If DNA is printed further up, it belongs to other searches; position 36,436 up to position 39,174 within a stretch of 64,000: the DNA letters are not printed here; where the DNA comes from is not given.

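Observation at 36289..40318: Regulator, membrane-anchored HerA/VirB4-like ATPase, small membrane proteins and a pilin: a candidate surface or transfer apparatus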

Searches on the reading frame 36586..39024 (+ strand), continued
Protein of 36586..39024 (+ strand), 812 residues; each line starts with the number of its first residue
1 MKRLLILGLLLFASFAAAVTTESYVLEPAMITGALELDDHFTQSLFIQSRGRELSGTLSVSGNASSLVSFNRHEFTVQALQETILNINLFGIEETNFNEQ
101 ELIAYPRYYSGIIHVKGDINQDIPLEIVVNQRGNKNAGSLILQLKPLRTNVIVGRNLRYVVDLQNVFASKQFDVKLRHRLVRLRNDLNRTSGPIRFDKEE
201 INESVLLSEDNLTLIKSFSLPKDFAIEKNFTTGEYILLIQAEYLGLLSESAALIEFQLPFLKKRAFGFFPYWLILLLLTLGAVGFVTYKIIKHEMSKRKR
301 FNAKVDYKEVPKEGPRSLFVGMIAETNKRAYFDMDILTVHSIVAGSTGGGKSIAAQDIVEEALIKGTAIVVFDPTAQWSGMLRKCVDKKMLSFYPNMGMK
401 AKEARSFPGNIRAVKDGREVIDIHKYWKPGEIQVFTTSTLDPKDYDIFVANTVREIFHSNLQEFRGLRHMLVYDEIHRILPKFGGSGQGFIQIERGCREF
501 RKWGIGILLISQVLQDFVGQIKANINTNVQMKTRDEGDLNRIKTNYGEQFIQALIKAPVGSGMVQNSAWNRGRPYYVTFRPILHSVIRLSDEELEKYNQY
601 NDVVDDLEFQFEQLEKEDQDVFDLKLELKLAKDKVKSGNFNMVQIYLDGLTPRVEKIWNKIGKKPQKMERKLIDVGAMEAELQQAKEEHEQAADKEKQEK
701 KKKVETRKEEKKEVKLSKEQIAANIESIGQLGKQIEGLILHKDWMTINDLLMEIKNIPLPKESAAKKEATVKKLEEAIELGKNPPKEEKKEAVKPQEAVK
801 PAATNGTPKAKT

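Call 9: search_solved_structures(query=window:36586-39024:+, max_evalue=1, show_alignments=2)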
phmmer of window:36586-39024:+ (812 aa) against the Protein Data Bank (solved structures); distinct sequences matched with E-value up to 1: 8.
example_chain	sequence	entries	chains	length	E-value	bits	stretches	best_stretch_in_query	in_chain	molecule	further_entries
9c1m_M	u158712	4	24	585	0.00022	22.8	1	458-544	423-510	ATP-binding protein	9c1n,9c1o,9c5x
8wiv_A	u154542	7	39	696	0.0014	20.2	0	455-548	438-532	Helicase HerA central domain-containing protein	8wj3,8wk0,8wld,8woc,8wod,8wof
8xau_A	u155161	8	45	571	0.004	18.7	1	463-544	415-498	ATP-binding protein | HerA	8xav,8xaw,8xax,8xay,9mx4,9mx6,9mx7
8ziq_M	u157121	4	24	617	0.1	14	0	470-521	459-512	HerA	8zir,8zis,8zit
6sz9_A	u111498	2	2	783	0.13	13.6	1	310-374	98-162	IcmO (DotL)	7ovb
11kk_A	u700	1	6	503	0.6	11.5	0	336-401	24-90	HerA like helicase YjgR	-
1gl6_A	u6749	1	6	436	0.68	11.3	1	338-378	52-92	ATPASE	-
1e9r_A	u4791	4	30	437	0.68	11.3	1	338-378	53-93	CONJUGAL TRANSFER PROTEIN TRWB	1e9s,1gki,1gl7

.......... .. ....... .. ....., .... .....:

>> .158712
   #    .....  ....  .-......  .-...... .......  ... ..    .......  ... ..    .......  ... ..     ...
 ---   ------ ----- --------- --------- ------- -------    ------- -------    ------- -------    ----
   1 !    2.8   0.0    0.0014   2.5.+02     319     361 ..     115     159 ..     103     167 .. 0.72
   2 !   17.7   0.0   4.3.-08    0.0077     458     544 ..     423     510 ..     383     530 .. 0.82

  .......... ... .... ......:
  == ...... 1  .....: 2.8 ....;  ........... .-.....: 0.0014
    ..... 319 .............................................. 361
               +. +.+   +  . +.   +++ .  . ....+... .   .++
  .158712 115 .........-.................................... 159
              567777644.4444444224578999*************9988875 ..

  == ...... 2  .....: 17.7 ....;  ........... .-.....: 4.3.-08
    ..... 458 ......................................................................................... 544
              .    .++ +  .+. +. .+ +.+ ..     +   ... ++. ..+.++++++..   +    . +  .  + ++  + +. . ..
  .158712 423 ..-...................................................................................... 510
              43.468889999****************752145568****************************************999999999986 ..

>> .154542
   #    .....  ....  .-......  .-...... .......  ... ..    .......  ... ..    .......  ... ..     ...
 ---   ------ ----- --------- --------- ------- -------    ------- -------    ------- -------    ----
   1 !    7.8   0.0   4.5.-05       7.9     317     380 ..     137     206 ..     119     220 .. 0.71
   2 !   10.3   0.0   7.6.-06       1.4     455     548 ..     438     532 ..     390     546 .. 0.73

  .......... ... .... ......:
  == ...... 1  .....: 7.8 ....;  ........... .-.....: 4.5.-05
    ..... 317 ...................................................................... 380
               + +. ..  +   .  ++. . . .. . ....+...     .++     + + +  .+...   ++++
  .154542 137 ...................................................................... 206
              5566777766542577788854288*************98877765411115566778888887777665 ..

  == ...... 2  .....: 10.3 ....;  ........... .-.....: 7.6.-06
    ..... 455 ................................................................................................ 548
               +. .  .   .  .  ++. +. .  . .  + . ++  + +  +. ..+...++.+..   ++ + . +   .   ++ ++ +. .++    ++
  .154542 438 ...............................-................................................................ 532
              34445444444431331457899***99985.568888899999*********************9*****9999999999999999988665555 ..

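Call 13: find_encoding_contigs(protein=P0002, flank=6000, max_places=2)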
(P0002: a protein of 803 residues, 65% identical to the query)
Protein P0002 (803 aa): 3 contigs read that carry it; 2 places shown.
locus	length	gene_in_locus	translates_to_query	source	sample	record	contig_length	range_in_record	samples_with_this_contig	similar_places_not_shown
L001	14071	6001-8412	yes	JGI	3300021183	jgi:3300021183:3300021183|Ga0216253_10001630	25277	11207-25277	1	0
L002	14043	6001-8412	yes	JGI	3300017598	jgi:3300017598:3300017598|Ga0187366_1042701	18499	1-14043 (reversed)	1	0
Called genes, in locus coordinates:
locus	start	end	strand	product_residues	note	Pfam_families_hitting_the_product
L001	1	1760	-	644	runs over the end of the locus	PF00586:AIRS (weak), PF02769:AIRS_C, PF00586:AIRS, PF02769:AIRS_C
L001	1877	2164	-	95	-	PF18072:FGAR-AT_linker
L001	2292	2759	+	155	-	-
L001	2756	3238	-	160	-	PF01569:PAP2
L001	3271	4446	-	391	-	PF08245:Mur_ligase_M, PF02875:Mur_ligase_C, PF27239:FOL3_C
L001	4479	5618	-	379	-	PF06977:SdiA-regulated (weak), PF13449:Phytase-like (weak)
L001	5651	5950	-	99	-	-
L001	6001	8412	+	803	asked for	PF01935:DUF87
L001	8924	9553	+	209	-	-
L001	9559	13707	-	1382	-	PF13517:FG-GAP_3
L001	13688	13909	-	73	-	-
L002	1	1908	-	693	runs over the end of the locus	PF00586:AIRS, PF02769:AIRS_C, PF00586:AIRS, PF02769:AIRS_C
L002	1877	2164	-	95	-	PF18072:FGAR-AT_linker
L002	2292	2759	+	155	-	-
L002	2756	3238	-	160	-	PF01569:PAP2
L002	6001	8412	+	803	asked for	PF01935:DUF87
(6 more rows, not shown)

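Call 14: find_encoding_contigs(protein=P0010, flank=6000, max_places=2)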
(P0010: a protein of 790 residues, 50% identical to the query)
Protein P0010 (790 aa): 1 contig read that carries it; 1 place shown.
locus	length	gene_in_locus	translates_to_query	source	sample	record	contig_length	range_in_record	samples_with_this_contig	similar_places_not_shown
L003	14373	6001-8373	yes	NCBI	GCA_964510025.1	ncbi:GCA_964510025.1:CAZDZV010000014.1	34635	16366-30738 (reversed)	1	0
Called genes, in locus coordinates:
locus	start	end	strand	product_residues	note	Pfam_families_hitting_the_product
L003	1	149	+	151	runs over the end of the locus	-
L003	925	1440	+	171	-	PF08281:Sigma70_r4_2 (faint)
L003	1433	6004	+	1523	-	-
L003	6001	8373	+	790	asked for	PF01935:DUF87 (weak), PF05872:HerA_C (faint)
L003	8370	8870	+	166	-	-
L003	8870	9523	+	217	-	-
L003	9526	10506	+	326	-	-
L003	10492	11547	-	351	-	-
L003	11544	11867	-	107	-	-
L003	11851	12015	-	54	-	-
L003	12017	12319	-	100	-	-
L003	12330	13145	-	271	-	PF01944:SpoIIM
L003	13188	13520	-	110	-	-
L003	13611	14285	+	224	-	-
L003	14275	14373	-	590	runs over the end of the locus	PF06202:GDE_C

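Call 15: find_encoding_contigs(protein=P0043, flank=10000, max_places=2)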
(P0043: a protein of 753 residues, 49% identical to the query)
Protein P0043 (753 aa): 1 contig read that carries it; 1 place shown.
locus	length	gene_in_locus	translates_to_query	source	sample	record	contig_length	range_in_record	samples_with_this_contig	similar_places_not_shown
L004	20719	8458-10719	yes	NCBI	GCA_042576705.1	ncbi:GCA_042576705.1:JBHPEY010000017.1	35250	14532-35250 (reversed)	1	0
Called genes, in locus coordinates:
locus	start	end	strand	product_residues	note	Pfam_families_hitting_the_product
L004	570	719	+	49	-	-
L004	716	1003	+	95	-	-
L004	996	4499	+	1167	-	PF19077:Big_13 (faint), PF00801:PKD, PF18911:PKD_4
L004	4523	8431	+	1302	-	PF13715:CarbopepD_reg_2 (faint), PF13620:CarboxypepD_reg (weak), PF01935:DUF87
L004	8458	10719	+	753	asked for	PF01935:DUF87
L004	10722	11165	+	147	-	-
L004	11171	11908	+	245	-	-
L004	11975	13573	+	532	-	-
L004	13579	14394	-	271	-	PF01944:SpoIIM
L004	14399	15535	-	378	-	-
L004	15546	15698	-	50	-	-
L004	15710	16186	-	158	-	-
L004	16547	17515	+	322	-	-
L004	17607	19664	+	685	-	PF24517:CBM96, PF07705:CARDB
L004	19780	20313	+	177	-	-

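Call 19: find_encoding_contigs(protein=P0034, flank=10000, max_places=1)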
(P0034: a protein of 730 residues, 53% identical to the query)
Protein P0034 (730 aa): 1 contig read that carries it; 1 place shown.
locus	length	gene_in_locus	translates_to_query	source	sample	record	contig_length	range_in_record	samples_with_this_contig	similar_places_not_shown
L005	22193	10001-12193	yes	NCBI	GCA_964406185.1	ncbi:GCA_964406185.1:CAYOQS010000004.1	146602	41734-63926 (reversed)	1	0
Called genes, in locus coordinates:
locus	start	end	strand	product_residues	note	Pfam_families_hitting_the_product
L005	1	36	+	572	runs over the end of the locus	PF13240:Zn_Ribbon_1 (faint)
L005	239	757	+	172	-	-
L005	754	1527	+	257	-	-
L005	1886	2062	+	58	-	PF01402:RHH_1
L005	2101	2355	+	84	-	-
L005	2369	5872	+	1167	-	PF00801:PKD, PF18911:PKD_4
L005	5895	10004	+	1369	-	-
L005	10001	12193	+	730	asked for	PF01935:DUF87 (weak)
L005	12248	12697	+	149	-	-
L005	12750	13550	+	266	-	-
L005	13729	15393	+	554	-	-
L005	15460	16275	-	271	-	PF01944:SpoIIM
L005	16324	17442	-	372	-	-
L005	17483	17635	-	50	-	-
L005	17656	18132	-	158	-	-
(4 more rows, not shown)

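Call 20: find_encoding_contigs(protein=P0005, flank=10000, max_places=1)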
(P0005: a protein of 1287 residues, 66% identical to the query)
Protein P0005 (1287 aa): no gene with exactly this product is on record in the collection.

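Call 21: find_encoding_contigs(protein=P0019, flank=10000, max_places=1)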
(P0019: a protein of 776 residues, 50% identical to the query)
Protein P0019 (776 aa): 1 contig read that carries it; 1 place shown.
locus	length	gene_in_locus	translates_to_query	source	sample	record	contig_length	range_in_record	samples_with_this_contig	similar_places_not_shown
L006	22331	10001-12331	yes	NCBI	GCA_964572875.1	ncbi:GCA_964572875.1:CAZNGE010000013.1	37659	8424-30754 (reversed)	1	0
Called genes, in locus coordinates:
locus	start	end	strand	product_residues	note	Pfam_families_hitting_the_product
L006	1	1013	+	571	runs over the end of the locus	-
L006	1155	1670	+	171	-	-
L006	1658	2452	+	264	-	-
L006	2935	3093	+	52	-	PF01402:RHH_1 (weak)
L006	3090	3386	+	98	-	-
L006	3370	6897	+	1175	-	PF00801:PKD, PF18911:PKD_4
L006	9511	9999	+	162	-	-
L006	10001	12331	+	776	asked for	PF01935:DUF87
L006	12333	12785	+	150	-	-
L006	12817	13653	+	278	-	-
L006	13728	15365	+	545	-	-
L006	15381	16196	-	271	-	PF01944:SpoIIM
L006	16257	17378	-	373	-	-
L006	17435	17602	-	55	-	-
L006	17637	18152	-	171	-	-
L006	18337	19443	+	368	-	-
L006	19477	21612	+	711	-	PF24517:CBM96, PF07705:CARDB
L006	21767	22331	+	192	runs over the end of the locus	-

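Call 28: search_solved_structures(query=A1, max_evalue=1)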
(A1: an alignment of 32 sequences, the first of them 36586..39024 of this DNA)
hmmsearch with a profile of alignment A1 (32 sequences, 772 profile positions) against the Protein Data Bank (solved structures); distinct sequences matched with E-value up to 1: 10.
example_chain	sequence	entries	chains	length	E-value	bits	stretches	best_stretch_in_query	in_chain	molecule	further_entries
9c1m_M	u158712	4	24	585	2.5e-08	35.9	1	444-528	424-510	ATP-binding protein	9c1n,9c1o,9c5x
4d2i_A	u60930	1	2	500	7.8e-07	30.9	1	406-496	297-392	HERA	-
8xau_A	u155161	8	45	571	3.4e-06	28.8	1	444-527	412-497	ATP-binding protein | HerA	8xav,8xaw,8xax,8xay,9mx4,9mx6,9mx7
8wiv_A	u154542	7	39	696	3.7e-06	28.7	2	416-525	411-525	Helicase HerA central domain-containing protein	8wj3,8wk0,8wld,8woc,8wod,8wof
9x1l_A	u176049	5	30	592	1.9e-05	26.3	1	453-522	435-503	DNA helicase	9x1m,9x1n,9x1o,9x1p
8ziq_M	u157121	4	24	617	3.3e-05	25.6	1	450-497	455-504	HerA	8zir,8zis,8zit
11kk_A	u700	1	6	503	0.033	15.6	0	323-390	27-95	HerA like helicase YjgR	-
2iuu_A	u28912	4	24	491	0.21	13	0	324-350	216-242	DNA TRANSLOCASE FTSK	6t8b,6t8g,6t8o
2iut_A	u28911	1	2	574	0.31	12.4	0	324-350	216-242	DNA TRANSLOCASE FTSK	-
6sz9_A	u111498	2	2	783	0.41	12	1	302-354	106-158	IcmO (DotL)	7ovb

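Call 33: find_related_loci(query=A1, collection=genome_contigs, flank=8000)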
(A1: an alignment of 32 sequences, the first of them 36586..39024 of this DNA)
Query A1 (812 aa) in genome_contigs; peptide patterns used: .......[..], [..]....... (x = any residue, [..] = any of these).
598 stretches matched a pattern (row limit reached: there are more); 573 encode a relative of the query (tblastn E <= 1e-3); the best 80 are kept; 77 distinct loci.
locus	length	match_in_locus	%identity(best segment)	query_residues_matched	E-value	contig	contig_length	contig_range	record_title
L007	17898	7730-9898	52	58-811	0e+0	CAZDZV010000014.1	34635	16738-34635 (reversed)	MAG TPA_asm: uncultured Methanosarcinales archaeon isolate SRP141376_co2_275 genome assembly, contig: NODE_2732_length_3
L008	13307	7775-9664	54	35-688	0e+0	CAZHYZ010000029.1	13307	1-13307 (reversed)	MAG TPA_asm: uncultured Methanosarcinales archaeon isolate SRP141376_co3_443 genome assembly, contig: NODE_12833_length_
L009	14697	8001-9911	55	31-691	0e+0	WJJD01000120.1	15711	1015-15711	MAG: Candidatus Woesearchaeota archaeon isolate Bin_274 k141_2583065, whole genome shotgun sequence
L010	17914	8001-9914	53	35-696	0e+0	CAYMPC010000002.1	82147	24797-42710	MAG TPA_asm: uncultured Methanosarcinales archaeon isolate SRP319275_co4_76 genome assembly, contig: NODE_142_length_821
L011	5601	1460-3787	48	35-810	0e+0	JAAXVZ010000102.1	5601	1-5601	MAG: Nanoarchaeota archaeon isolate W9_Combined_metabat1_108 W9_Combined_metabat1_108_NODE_9856, whole genome shotgun se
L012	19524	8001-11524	50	21-776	0e+0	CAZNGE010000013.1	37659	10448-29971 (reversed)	MAG TPA_asm: uncultured Methanosarcinales archaeon isolate binchicken_co151_55 genome assembly, contig: NODE_1369_length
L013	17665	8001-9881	52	38-688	0e+0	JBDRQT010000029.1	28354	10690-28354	MAG: archaeon isolate MEGAHIT-group-2.59 k141_788686, whole genome shotgun sequence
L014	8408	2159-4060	53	35-692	0e+0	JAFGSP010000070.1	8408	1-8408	MAG: Candidatus Woesearchaeota archaeon isolate Zod_Metabat.908 k87_5235920, whole genome shotgun sequence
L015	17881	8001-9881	53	35-685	0e+0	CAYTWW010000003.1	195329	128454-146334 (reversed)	MAG TPA_asm: uncultured Methanosarcinales archaeon isolate SRP167436_co1_14 genome assembly, contig: NODE_21_length_1953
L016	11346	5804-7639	54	38-674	0e+0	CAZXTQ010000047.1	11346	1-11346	MAG TPA_asm: uncultured Methanosarcinales archaeon isolate SRP141376_co3_431 genome assembly, contig: NODE_15739_length_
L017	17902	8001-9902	51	35-692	0e+0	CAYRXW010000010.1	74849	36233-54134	MAG TPA_asm: uncultured Methanosarcinales archaeon isolate SRP292972_co1_23 genome assembly, contig: NODE_276_length_748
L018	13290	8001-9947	51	41-719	0e+0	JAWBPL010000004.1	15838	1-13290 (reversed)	MAG: Candidatus Woesearchaeota archaeon isolate HNT-10_202101_bins_40 HNT-10_202101_bins_40_scaffold_4, whole genome sho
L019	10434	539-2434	52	35-691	0e+0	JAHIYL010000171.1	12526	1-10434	MAG: Nanoarchaeota archaeon isolate Modern_marine.mb.116 Modern_marine.mb.116_k141_1441988, whole genome shotgun sequenc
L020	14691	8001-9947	52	35-715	0e+0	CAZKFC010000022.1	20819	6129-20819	MAG TPA_asm: uncultured Methanosarcinales archaeon isolate binchicken_co19_615 genome assembly, contig: NODE_3962_length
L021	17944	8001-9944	51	35-712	0e+0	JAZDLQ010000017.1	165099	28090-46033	MAG: archaeon isolate MEGAHIT-group-0.609 k141_11811134, whole genome shotgun sequence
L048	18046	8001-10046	44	4-705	0e+0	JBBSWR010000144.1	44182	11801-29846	MAG: Nanoarchaeota archaeon isolate H43-bin135_1 H43_bin135_1_000000000144, whole genome shotgun sequence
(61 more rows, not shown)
